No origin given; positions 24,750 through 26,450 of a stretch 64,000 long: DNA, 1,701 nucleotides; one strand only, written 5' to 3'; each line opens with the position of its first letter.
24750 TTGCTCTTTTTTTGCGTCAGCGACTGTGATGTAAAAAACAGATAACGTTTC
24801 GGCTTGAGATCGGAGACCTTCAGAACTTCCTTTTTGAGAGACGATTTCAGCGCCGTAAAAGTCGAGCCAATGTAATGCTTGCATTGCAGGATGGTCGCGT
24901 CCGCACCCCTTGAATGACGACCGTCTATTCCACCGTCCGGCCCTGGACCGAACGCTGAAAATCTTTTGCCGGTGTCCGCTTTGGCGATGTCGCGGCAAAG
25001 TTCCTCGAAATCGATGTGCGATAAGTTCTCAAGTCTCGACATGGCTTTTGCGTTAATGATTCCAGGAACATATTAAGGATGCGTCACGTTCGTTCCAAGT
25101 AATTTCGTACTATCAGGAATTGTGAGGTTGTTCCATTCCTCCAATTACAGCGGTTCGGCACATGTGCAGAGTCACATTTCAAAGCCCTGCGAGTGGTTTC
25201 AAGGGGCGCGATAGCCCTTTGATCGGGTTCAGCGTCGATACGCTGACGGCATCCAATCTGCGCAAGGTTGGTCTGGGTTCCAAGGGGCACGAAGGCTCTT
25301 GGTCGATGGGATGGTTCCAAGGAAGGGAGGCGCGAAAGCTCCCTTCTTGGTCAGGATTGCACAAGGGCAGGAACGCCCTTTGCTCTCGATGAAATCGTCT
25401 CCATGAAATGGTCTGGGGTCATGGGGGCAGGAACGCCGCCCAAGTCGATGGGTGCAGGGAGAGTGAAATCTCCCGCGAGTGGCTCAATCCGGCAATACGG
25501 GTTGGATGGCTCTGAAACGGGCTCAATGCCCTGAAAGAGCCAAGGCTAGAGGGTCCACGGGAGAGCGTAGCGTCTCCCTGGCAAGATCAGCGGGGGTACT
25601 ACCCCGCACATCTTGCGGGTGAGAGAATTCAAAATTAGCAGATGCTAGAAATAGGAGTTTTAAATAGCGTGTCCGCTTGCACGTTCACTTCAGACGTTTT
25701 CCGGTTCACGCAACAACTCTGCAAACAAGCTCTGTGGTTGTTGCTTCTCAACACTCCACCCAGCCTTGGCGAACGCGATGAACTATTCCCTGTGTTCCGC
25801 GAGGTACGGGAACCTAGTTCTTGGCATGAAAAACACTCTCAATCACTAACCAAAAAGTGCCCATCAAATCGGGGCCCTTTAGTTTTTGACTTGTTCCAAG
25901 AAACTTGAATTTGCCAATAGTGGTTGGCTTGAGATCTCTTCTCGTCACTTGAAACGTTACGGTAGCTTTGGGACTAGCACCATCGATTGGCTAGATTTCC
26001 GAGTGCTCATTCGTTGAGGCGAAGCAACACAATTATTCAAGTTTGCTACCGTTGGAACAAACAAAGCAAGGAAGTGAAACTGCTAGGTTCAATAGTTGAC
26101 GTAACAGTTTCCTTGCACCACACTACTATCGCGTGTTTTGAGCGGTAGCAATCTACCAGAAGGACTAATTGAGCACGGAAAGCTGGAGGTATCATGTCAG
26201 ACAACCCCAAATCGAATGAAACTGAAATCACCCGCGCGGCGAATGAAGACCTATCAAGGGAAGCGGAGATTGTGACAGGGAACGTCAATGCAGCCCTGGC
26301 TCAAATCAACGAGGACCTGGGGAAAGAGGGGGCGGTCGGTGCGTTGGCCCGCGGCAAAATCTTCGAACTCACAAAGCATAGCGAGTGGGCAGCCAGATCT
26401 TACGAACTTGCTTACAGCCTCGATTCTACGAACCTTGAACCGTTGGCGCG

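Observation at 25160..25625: ORF-free, hairpin-dense, degenerately repeated ~470-nt segment between the STAND gene and the metabolic cluster may be a large structured RNA or a binding-site array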

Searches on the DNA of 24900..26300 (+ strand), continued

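Call 61: search_with_rna_model(model_id=R1, source=window, max_evalue=10, show_alignments=1)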
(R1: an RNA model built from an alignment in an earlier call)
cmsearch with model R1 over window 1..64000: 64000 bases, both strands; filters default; matches with E-value up to 10: 2.
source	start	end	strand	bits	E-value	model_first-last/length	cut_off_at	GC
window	25445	25618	+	151.2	1.7e-40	1-173/173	no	0.6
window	25190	25349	+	17.6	0.0016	1-173/173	no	0.59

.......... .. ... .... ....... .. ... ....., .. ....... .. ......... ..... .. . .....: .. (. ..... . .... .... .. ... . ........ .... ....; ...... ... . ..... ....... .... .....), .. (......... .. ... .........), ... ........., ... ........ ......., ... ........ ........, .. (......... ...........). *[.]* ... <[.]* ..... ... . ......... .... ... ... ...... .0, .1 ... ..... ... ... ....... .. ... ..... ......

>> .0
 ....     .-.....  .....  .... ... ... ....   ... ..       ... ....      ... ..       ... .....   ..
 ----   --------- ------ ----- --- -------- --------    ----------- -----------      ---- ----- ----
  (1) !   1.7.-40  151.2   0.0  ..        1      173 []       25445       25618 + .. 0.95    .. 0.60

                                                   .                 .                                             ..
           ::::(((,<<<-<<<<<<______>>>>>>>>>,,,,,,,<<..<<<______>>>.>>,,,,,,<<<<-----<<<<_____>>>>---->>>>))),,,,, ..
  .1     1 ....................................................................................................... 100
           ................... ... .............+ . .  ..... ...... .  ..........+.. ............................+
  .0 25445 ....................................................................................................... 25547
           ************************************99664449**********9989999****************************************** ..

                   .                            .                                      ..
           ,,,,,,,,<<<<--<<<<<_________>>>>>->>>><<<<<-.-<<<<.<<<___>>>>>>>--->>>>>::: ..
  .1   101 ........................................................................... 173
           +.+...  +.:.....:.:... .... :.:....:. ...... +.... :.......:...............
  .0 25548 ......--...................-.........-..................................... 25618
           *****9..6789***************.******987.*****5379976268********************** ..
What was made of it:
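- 25445..25618 (+): Conserved 173-position core.
- Enclosing helix: 25449-25451 with 25540-25542.
- Module A hairpin: 25453-25477.
- P3: 25484-25505.
- Nested P4: 25508-25541.
- P5: 25555-25581.
- P6: 25582-25615. The covariance model R1 scores 151 bits, E = 1.7e-40 (call 61).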

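Call 66: get_annotated_region(hit=H9, flank=1500)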
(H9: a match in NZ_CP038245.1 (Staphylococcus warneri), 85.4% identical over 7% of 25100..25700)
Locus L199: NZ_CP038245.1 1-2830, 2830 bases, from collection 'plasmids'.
description: Staphylococcus warneri strain GD01 plasmid p3GD01, complete sequence
organism: Staphylococcus warneri (NCBI taxid 1292)
taxonomy: Bacteria; Bacillota; Bacilli; Bacillales; Staphylococcaceae; Staphylococcus; Staphylococcus warneri
host: -; source: porcine,muscle abscess tissue; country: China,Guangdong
typing (MOB-suite, as given by PLSDB): non-mobilizable
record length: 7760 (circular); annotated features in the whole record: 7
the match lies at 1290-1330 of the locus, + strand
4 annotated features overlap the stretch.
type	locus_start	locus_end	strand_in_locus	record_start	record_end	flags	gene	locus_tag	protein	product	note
CDS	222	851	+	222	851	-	-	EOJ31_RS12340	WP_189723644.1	recombinase family protein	GO:0006310 - DNA recombination [Evidence IEA]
CDS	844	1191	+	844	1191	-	-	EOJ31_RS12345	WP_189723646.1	hypothetical protein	-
CDS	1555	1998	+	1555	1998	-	mobC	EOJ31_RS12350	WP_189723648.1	plasmid mobilization relaxosome protein MobC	-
CDS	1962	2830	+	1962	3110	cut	-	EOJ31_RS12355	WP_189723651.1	relaxase/mobilization nuclease domain-containing protein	-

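Call 67: get_annotated_region(hit=H8, flank=1500)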
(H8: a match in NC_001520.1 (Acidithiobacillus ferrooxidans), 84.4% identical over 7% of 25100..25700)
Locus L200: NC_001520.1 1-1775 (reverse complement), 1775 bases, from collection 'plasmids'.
description: Acidithiobacillus ferrooxidans plasmid pTF4.1, complete sequence
organism: Acidithiobacillus ferrooxidans (NCBI taxid 920)
taxonomy: Bacteria; Pseudomonadota; Acidithiobacillia; Acidithiobacillales; Acidithiobacillaceae; Acidithiobacillus; Acidithiobacillus ferrooxidans
host: -; source: -; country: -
typing (MOB-suite, as given by PLSDB): mobilizable; relaxase MOBP
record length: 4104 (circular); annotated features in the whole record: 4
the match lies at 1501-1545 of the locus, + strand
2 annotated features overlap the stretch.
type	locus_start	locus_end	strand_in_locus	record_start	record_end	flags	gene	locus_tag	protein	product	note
CDS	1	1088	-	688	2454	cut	-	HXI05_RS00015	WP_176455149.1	relaxase/mobilization nuclease domain-containing protein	-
CDS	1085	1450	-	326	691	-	mobC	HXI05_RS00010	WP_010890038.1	plasmid mobilization relaxosome protein MobC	-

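Call 71: search_dna_similar(query=L200:1460-1580:+, collection=plasmids, mode=distant, max_evalue=0.01, max_rows=40)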
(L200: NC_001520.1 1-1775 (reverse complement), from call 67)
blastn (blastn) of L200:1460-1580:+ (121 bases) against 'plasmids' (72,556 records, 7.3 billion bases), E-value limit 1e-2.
Records with a match: 1; places in all: 1; records where one place covers at least 80% of the query: 1.
Best place of each record, by identity: >=99% 1.
By first word of the organism name: Acidithiobacillus 1.
By predicted mobility (MOB-suite, as given by PLSDB): mobilizable 1.
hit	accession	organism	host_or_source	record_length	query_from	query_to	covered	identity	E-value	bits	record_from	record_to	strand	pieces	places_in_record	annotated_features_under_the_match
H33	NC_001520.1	Acidithiobacillus ferrooxidans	-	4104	1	121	100%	100.0%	6e-55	219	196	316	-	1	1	none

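Call 90: search_with_rna_model(model_id=R1, sources=[L199, L200, L201, L202, L203, L204, L001, L002], max_evalue=1, filters=off)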
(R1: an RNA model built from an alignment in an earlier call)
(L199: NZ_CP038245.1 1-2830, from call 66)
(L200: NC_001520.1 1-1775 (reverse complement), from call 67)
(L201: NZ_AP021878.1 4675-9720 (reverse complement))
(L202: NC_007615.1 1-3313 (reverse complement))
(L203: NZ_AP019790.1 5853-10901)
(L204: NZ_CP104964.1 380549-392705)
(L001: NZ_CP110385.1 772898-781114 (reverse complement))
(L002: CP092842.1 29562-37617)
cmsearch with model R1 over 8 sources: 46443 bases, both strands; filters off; matches with E-value up to 1: 15.
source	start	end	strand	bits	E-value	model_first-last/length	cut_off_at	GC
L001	4030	4209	+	162.3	1e-43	1-173/173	no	0.61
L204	5982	6163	+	112.9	4.8e-30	1-173/173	no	0.65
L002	4003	4109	+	56.3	2.2e-14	1-173/173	no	0.65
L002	4125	4305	+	45.9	1.7e-11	1-173/173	no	0.56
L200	1474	1565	+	42.6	1.4e-10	1-173/173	no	0.71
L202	2420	2597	+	39.3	1.1e-09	1-173/173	no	0.49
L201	2412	2599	+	36.6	6.3e-09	1-173/173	no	0.47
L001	3960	4029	+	36.5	6.9e-09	1-173/173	no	0.64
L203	2461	2605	+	21.2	0.00011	1-173/173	no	0.59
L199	1274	1383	+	21.2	0.00012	1-173/173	no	0.47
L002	30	162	+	16.1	0.0029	1-173/173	no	0.59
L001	4173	4311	-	13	0.021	1-173/173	no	0.53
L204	5855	5971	+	9.6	0.19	1-173/173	no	0.69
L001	7814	7870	+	7.7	0.61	109-170/173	no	0.72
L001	4151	4171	-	7.3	0.78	114-134/173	no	0.86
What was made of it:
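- The covariance model built only from island copies finds all of them on that strand: 42.6, 39.3, 36.6, 21.2 and 21.2 bits (call 90).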

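Call 97: get_annotated_region(hit=H4, flank=3500)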
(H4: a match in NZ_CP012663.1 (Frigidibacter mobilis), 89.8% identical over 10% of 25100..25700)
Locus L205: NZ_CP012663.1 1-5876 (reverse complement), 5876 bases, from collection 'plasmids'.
description: Frigidibacter mobilis strain cai42 plasmid pcai42B, complete sequence
organism: Frigidibacter mobilis (NCBI taxid 1335048)
taxonomy: Bacteria; Pseudomonadota; Alphaproteobacteria; Rhodobacterales; Paracoccaceae; Frigidibacter; Frigidibacter mobilis
host: -; source: oil-production water,oil-production water; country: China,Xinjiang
typing (MOB-suite, as given by PLSDB): mobilizable; replicon rep_cluster_823; relaxase MOBP
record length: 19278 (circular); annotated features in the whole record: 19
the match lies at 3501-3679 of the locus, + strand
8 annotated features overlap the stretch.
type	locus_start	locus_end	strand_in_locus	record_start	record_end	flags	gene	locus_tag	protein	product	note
CDS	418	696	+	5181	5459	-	-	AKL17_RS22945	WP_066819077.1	hypothetical protein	-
CDS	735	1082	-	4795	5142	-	-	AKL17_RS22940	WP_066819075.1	hypothetical protein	-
CDS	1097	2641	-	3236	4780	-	-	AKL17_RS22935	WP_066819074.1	relaxase/mobilization nuclease domain-containing protein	-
CDS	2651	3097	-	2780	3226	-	mobC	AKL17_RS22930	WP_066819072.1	plasmid mobilization relaxosome protein MobC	-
CDS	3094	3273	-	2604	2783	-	-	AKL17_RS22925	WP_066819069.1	hypothetical protein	-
CDS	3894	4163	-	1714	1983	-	-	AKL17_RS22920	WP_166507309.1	J domain-containing protein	GO:0006457 - protein folding [Evidence IEA]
CDS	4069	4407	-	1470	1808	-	-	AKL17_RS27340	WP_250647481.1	type IV secretory system conjugative DNA transfer family protein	-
CDS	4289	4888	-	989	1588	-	-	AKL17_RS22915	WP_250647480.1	type IV secretory system conjugative DNA transfer family protein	-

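Call 99: search_with_rna_model(model_id=R1, source=L205, max_evalue=1, filters=off, show_alignments=1)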
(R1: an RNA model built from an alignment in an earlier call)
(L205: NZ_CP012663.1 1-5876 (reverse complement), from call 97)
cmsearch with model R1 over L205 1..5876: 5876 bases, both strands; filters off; matches with E-value up to 1: 9.
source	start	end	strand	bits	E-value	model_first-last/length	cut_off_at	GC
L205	3584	3716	+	58.8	5.9e-16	1-173/173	no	0.65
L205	3476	3583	+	31.4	2.2e-08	1-173/173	no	0.68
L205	915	1003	-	9.5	0.025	1-173/173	no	0.66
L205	4909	5094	+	9.5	0.025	1-173/173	no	0.66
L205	2741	2885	+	7.5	0.091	1-173/173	no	0.68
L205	3387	3466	+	7.2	0.11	1-173/173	no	0.66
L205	20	40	+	6.2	0.2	11-31/173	no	0.57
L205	684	828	-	4.1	0.8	1-173/173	no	0.68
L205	331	437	+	3.8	0.96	1-173/173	no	0.64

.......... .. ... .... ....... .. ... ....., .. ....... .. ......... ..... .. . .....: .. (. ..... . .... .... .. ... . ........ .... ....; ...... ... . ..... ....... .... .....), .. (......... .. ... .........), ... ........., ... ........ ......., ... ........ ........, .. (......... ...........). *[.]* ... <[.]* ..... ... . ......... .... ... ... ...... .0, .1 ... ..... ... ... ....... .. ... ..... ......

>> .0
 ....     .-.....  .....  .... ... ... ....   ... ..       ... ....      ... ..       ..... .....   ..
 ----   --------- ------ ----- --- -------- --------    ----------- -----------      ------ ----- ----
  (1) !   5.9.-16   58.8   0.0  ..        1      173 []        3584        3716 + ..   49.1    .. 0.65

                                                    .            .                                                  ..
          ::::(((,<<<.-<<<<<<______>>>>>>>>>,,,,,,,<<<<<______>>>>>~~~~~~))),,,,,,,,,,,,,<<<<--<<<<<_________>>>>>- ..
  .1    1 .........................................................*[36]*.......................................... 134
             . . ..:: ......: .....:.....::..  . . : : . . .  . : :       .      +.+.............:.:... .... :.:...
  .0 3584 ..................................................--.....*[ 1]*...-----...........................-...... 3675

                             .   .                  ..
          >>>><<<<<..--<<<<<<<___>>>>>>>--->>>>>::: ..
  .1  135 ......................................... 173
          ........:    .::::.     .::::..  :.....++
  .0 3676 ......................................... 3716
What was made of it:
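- It also finds Frigidibacter plasmid pcai42B at 58.8 bits (call 99).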
